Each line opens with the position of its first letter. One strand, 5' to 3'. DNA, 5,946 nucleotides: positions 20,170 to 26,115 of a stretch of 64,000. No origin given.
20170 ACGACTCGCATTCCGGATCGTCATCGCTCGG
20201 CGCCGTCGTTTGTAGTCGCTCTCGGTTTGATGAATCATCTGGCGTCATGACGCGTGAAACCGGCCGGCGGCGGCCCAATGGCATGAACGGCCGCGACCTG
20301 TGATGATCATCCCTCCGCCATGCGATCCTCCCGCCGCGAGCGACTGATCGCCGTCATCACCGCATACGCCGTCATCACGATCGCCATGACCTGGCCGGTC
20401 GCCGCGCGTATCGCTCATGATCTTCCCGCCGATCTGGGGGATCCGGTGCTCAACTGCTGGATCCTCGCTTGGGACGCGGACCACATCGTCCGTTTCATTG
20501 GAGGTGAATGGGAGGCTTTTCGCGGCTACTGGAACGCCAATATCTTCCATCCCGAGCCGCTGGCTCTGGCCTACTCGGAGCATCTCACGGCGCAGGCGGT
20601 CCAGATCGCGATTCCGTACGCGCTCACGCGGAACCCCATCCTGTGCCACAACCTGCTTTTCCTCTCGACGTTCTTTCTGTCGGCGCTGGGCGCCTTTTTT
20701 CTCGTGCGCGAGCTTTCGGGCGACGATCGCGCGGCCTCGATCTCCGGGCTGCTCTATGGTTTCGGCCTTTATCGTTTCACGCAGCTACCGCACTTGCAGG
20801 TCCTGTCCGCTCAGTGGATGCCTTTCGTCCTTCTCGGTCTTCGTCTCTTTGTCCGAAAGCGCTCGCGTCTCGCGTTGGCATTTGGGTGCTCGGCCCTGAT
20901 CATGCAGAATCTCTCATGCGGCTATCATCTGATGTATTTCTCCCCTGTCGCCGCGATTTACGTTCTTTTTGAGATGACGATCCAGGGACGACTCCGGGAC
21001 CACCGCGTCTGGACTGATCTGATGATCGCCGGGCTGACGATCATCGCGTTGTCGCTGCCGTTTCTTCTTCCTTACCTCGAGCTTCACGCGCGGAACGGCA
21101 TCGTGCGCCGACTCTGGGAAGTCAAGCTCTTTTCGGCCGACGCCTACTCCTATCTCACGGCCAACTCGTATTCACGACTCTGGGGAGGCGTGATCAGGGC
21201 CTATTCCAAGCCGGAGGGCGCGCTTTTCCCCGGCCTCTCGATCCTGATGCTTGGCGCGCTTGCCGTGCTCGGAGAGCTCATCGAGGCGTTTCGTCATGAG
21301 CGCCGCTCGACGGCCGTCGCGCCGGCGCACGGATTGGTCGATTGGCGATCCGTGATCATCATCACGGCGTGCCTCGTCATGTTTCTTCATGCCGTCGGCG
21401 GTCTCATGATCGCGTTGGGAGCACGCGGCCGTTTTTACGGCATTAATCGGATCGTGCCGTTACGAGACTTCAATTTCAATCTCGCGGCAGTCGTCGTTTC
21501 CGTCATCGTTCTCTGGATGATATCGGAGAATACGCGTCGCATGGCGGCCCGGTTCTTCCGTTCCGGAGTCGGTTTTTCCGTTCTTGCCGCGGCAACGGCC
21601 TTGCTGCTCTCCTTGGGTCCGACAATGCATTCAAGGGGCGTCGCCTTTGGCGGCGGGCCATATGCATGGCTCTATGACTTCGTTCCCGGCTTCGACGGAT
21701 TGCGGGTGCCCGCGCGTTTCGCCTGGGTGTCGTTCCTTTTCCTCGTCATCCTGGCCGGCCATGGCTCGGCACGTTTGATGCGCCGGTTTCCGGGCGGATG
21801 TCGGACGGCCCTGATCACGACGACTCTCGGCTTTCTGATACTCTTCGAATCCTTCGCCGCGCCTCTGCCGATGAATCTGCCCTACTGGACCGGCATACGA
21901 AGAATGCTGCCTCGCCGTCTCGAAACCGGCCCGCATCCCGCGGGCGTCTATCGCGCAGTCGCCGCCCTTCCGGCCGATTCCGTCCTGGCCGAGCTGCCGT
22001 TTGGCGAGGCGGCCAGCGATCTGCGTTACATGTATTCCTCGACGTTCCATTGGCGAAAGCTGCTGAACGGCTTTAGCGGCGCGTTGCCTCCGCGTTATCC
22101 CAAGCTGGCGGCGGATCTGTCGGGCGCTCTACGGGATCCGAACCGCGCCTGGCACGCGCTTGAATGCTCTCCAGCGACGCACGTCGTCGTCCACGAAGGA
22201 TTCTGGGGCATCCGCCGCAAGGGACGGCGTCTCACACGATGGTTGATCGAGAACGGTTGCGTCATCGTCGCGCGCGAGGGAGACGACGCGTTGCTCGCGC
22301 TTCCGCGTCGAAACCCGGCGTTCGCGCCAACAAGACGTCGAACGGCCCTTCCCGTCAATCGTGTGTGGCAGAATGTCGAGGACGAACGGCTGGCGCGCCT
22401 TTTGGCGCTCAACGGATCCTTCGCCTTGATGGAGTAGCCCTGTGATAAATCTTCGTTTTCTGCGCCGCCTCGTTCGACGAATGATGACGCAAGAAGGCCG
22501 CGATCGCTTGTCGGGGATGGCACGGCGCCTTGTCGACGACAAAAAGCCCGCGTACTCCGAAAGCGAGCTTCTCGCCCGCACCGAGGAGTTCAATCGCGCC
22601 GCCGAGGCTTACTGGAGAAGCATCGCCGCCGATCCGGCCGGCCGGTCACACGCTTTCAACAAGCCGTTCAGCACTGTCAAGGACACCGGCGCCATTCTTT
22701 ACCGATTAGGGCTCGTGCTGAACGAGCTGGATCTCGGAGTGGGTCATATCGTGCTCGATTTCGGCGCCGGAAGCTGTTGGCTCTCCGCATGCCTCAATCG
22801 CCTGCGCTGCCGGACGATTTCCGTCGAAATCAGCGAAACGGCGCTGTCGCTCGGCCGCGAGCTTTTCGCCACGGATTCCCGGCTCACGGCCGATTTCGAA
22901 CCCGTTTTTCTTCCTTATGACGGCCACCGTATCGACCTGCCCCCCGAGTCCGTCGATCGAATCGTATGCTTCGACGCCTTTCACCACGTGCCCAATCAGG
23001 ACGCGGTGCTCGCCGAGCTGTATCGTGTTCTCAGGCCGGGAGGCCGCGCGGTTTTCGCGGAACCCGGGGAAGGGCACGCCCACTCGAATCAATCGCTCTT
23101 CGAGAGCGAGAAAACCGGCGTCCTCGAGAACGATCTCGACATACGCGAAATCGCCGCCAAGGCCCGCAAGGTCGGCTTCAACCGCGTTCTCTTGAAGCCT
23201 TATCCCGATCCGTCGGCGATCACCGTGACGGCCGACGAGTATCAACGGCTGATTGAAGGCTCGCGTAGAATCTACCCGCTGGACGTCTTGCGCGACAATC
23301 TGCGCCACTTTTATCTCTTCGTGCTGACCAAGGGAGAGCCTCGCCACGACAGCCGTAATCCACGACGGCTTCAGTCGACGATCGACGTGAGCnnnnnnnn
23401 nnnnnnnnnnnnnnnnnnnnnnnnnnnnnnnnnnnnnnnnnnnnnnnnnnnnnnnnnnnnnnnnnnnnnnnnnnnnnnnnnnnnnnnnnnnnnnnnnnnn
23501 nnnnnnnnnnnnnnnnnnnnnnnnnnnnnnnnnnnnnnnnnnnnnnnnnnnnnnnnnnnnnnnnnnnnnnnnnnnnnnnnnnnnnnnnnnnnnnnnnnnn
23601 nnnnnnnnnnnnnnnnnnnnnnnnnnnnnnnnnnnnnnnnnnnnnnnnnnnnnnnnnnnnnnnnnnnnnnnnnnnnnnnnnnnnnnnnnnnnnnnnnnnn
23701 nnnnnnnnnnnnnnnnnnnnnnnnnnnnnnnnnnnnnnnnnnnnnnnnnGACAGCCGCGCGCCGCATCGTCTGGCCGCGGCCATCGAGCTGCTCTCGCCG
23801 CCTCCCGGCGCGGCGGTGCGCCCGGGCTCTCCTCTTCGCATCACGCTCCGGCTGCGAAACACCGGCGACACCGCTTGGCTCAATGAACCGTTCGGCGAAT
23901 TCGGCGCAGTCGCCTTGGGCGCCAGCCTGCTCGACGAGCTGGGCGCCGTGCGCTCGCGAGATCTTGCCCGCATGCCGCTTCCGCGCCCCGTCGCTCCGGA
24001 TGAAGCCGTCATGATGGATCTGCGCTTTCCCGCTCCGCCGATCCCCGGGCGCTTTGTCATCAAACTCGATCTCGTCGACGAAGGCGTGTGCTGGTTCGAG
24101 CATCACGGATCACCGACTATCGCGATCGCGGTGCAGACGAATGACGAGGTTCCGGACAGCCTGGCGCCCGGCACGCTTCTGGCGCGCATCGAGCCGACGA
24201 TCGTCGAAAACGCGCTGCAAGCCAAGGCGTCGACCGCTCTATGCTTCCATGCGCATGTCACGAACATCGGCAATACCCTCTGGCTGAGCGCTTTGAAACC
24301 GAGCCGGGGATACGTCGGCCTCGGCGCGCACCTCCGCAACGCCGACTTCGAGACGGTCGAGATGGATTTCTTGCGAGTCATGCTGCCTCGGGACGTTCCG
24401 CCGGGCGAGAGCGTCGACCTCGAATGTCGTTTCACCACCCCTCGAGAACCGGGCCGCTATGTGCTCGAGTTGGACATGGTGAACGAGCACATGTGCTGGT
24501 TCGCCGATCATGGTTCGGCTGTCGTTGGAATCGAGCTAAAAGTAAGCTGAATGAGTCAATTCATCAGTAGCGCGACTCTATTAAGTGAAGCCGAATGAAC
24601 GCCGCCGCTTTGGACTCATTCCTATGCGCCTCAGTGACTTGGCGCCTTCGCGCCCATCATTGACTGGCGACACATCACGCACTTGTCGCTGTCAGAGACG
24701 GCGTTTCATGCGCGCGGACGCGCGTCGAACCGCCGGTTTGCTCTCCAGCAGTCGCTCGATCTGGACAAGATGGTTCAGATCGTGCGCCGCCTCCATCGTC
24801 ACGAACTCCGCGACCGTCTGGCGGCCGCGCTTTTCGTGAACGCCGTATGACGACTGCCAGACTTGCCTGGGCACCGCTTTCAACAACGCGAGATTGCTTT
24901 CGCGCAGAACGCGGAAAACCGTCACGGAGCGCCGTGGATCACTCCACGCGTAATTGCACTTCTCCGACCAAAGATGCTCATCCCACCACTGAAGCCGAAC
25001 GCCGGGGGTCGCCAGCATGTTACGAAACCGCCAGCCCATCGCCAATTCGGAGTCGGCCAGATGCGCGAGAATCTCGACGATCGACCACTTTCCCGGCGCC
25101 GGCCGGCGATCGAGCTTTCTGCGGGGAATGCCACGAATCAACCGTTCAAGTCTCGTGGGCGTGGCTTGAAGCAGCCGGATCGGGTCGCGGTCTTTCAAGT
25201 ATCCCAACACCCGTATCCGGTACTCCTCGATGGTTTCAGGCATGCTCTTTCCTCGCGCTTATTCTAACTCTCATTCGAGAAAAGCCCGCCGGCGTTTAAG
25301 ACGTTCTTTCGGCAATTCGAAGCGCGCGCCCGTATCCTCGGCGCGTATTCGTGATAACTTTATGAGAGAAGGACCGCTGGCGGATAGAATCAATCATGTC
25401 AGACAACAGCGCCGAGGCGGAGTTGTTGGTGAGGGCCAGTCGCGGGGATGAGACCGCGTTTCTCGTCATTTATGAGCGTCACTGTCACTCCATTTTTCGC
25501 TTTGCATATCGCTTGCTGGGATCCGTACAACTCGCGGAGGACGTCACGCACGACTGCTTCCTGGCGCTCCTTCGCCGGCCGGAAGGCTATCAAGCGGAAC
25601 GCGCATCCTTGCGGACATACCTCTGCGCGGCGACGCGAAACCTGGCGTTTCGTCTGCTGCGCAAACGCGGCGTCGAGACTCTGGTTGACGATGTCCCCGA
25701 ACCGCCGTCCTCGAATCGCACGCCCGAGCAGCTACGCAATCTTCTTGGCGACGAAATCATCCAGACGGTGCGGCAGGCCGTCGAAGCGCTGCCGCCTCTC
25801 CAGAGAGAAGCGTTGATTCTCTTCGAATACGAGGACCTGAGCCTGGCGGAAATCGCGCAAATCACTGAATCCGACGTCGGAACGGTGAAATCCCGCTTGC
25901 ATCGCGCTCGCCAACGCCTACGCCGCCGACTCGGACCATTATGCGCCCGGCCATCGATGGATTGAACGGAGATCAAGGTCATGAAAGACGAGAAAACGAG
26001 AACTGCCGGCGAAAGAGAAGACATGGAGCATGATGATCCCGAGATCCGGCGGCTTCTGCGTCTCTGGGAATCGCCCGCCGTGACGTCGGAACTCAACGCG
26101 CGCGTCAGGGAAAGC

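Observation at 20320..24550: Polytopic membrane protein translationally coupled (5-nt gap) to the MTase-repeat protein: candidate envelope-modification module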

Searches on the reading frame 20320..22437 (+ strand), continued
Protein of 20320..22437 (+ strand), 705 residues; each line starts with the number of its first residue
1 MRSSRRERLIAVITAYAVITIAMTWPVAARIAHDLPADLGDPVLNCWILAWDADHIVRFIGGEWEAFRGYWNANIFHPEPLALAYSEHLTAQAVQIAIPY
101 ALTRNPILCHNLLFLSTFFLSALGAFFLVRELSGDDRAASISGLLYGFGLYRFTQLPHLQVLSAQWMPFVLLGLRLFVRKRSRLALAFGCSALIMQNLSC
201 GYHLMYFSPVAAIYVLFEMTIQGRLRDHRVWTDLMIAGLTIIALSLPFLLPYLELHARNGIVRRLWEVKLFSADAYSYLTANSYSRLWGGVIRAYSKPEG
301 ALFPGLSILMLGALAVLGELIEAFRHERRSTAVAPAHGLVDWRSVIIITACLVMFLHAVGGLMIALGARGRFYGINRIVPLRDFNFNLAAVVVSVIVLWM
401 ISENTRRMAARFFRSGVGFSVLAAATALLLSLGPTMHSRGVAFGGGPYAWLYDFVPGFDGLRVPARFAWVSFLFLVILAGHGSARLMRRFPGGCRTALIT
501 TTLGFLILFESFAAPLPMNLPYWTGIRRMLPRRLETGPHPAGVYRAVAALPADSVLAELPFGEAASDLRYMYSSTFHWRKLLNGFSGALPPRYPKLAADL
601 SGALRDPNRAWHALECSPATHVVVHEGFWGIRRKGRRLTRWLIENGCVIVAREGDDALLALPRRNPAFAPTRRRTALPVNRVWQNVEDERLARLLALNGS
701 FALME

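Call 68: search_protein_families(library=ncbifam, proteins=[L083:5796-7004:+, L083:9039-10232:+], max_evalue=0.00001)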
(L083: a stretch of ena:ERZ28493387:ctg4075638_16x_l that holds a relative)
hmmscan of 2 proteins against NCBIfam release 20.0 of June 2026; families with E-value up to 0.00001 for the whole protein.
L083:5796-7004:+ (402 aa): 61 families (the best 25 are shown)
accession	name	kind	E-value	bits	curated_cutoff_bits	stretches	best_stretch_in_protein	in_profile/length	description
NF006230.0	PRK08363.1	equivalog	2.1e-105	352.8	534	1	9-400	4-396/398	alanine aminotransferase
TIGR01265.1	tyr_nico_aTase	subfamily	4.4e-75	253.1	292.45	1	14-396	10-399/403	tyrosine/nicotianamine family aminotransferase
TIGR01264.1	tyr_amTase_E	equivalog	8.9e-68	228.9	474.25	1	18-380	14-383/403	tyrosine transaminase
NF041364.1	GntC_guanitoxin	equivalog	5.7e-65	219.5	415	1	51-392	11-353/356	guanitoxin biosynthesis PLP-dependent (S)-gamma-hydroxy-L-arginine cyclodehydratase GntC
NF005744.0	PRK07568.1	subfamily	3.9e-56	190.6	389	1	19-338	14-328/398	pyridoxal phosphate-dependent aminotransferase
NF004770.0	PRK06108.1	subfamily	1.4e-54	185.4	422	1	53-397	51-393/396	pyridoxal phosphate-dependent aminotransferase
NF005601.0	PRK07337.1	equivalog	1.1e-52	179.5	496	1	5-388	4-384/394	pyridoxal phosphate-dependent aminotransferase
NF041091.1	asp_aminotase_Arch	equivalog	7.8e-52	176.3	550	1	23-396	15-375/376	aspartate aminotransferase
NF005732.0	PRK07550.1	equivalog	2.1e-51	175.2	366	1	38-378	33-369/389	aminotransferase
NF006756.0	PRK09276.1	subfamily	1.5e-48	165.7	507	1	10-378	5-368/387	LL-diaminopimelate aminotransferase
NF005334.0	PRK06855.1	equivalog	9.5e-48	163.1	443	1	13-332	10-339/434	pyridoxal phosphate-dependent aminotransferase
TIGR03540.1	DapC_direct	equivalog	3.8e-47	161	593.25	1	18-379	12-367/383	LL-diaminopimelate aminotransferase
NF005855.0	PRK07777.1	equivalog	1.3e-46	159.7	553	1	39-371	30-361/391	pyridoxal phosphate-dependent aminotransferase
NF004769.0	PRK06107.1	equivalog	1.5e-46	158.9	617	1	9-381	6-383/402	aspartate transaminase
NF006514.0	PRK08960.1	equivalog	1.5e-45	155.7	554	1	18-385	15-374/388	pyridoxal phosphate-dependent aminotransferase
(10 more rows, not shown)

L083:9039-10232:+ (397 aa): 12 families
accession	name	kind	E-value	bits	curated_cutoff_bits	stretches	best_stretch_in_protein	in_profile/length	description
TIGR01825.1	gly_Cac_T_rel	subfamily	1.9e-165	550.2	535.4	1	14-397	2-385/385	BioF/Kbl family PLP-dependent acyltransferase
NF005394.0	PRK06939.1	equivalog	3.2e-146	487.1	460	1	11-397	7-397/397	glycine C-acetyltransferase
TIGR00858.1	bioF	equivalog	1.1e-125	419.2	426.45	1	26-387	2-364/365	8-amino-7-oxononanoate synthase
TIGR01822.1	2am3keto_CoA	equivalog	5.3e-118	394.3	493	1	11-397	3-393/393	glycine C-acetyltransferase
NF047600.1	SerpalmtaseCFB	equivalog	4.1e-111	371.4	640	1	18-396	16-394/395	serine palmitoyltransferase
NF047599.1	SerpalmtaseBetaP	equivalog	2.7e-89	299.6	500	1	11-394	8-393/394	serine palmitoyltransferase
TIGR01821.1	5aminolev_synth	equivalog_domain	3.1e-87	293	338.55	1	43-395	43-398/402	5-aminolevulinate synthase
NF047603.1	SerpalmtaseAlphaP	equivalog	3.5e-73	246.6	670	1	10-397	8-399/399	serine palmitoyltransferase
NF005526.0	PRK07179.1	equivalog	5.3e-54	183.3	428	1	46-383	55-388/407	alpha-hydroxyketone-type quorum-sensing autoinducer synthase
NF005697.0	PRK07505.1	subfamily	2.4e-41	141.7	342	1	19-381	23-389/405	hypothetical protein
NF004608.1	PRK05937.1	equivalog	1.2e-27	96.7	399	1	77-310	41-276/366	8-amino-7-oxononanoate synthase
NF004627.0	PRK05968.1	subfamily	1.7e-07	30.5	508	1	94-272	67-239/389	hypothetical protein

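Call 80: search_protein_representatives(alignment_id=A1)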
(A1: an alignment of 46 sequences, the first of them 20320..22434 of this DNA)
Query: 46 sequences, 662 profile positions. Proteins with E-value up to 0.001 (for the whole library): 20926; up to 1e-10: 12137; up to 1e-30: 4121. The best 150 are listed.
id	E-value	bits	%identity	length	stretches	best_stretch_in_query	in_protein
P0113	0.0e+00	1069.5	-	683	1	10-661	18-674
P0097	1.4e-283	958.9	-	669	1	7-658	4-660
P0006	6.9e-282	953.2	-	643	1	25-660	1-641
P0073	1.0e-281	952.7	-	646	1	13-656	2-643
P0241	4.5e-269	910.9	-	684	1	7-657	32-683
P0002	7.5e-264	893.7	-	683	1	25-659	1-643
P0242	8.1e-264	893.5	-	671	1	8-658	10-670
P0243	1.1e-254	863.3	-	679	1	11-656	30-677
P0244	1.4e-254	863.0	-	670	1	7-658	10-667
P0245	6.1e-254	860.9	-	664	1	6-658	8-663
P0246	3.5e-251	851.8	-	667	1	12-656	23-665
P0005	4.3e-249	844.9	-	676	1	8-658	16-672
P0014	1.0e-247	840.3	-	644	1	14-655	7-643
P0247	6.3e-243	824.5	-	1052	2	9-360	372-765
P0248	2.4e-241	819.3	-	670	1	10-657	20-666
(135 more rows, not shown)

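Call 87: fold_search(model_id=the predicted structure, library=pdb)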
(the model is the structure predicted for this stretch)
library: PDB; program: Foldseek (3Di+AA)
matches with E <= 10: 404; with E <= 0.001: 14
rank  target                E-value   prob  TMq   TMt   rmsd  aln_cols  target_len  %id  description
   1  8b6l_I                5.5e-07  1.00  0.39  0.40  16.4       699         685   13  Subtomogram average of the human Sec61-TRAP-OSTA-translocon (released 2022-12-07)
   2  9n9j_I                8.5e-07  1.00  0.39  0.39  15.5       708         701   12  Structure of a GRP94 folding intermediate engaged with a CCDC134- and FKBP11-bound secretory translocon (released 2025-11-19)
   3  6ftg_5                1.1e-05  1.00  0.41  0.44  14.2       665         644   12  Subtomogram average of OST-containing ribosome-translocon complexes from canine rough microsomal membranes (released 2018-03-21)
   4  8agc_A                1.9e-05  1.00  0.41  0.41  14.7       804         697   10  Structure of yeast oligosaccharylransferase complex with lipid-linked oligosaccharide and non-acceptor peptide bound (released 2022-12-07)
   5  7oci_F                3.4e-05  1.00  0.40  0.44  15.3       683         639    9  Cryo-EM structure of yeast Ost6p containing oligosaccharyltransferase complex (released 2022-02-16)
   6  8age_A                3.9e-05  1.00  0.40  0.43  16.9       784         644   10  Structure of yeast oligosaccharylransferase complex with acceptor peptide bound (released 2022-12-07)
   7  6s7o_A                5.7e-05  1.00  0.39  0.42  20.4       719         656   12  Cryo-EM structure of human oligosaccharyltransferase complex OST-A (released 2019-12-18)
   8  6ezn_F                7.0e-05  1.00  0.40  0.43  15.7       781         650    9  Cryo-EM structure of the yeast oligosaccharyltransferase (OST) complex (released 2018-01-17)
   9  8agb_A                9.9e-05  1.00  0.39  0.43  15.5       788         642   10  Structure of yeast oligosaccharylransferase complex with lipid-linked oligosaccharide bound (released 2022-12-07)
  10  5ezm                  1.7e-04  1.00  0.32  0.40  16.8       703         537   14  Crystal Structure of ArnT from Cupriavidus metallidurans in the apo state (released 2016-02-17)
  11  8pn9_A                2.2e-04  1.00  0.38  0.41  20.3       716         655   11  Structure of human oligosaccharyltransferase OST-A complex bound to NGI-1 (released 2024-05-08)
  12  7zlh_A                3.4e-04  1.00  0.39  0.41  19.7       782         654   10  Cryo-EM structure of C-mannosyltransferase CeDPY19, in apo state, bound to CMT2-Fab and anti-Fab nanobody (released 2023-01-11)
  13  7zlg_A                4.5e-04  1.00  0.38  0.40  19.9       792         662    9  Cryo-EM structure of C-mannosyltransferase CeDPY19, in complex with acceptor peptide and bound to CMT2-Fab and anti-Fa (released 2023-01-11)
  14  8if8_C                8.5e-04  1.00  0.35  0.40  16.1       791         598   11  Arabinosyltransferase AftA (released 2023-05-31)
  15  6c26_A                1.5e-03  1.00  0.40  0.43  14.4       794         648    9  The Cryo-EM structure of a eukaryotic oligosaccharyl transferase complex (released 2018-01-31)
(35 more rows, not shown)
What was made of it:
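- On GT-C glycosyltransferase superfamily: The Foldseek top 16 hits are GT-C with probability 1.00 (call 87).
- Closest known: Oligosaccharyltransferases AglB, PglB and STT3. Same: STT3 gives the top Foldseek hits (call 87).
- Foldseek top 16 hits are all GT-C with probability 1.00 (call 87). STT3 tops the Foldseek list (call 87). Transporters score Foldseek probability <=0.23 and TM-score <=0.12, against probability 1.00 for GT-C enzymes (call 87).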

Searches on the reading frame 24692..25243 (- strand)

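Call 10: search_protein_families(library=pfam, proteins=[window:24692-25243:-], max_evalue=0.001)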
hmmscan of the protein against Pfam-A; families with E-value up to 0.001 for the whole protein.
window:24692-25243:- (183 aa): 1 family
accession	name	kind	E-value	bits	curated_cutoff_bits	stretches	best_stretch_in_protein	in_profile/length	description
PF12867.12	DinB_2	-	2.5e-15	57.5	24.8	1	25-162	2-128/128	DinB superfamily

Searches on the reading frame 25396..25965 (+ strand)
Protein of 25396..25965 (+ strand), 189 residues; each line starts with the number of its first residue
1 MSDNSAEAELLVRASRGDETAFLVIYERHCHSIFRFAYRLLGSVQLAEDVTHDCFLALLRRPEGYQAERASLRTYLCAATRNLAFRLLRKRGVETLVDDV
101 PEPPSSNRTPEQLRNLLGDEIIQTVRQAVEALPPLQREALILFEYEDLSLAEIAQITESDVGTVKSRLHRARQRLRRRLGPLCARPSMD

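Call 10: search_protein_families(library=pfam, proteins=[window:25396-25965:+], max_evalue=0.001)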
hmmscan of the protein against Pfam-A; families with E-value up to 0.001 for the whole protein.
window:25396-25965:+ (189 aa): 4 families
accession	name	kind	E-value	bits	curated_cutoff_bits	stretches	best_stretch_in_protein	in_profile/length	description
PF08281.18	Sigma70_r4_2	-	3.4e-18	65.5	25.7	1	124-175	3-54/54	Sigma-70, region 4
PF04542.20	Sigma70_r2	-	2.4e-14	53.3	24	1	25-92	1-69/71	Sigma-70 region 2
PF04545.22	Sigma70_r4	-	8.9e-10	38.4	24.1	1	129-176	2-49/50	Sigma-70, region 4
PF22233.2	PhyR_sigma-like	-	0.00086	19.5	27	0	130-172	2-44/50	Response regulator PhyR, sigma-like domain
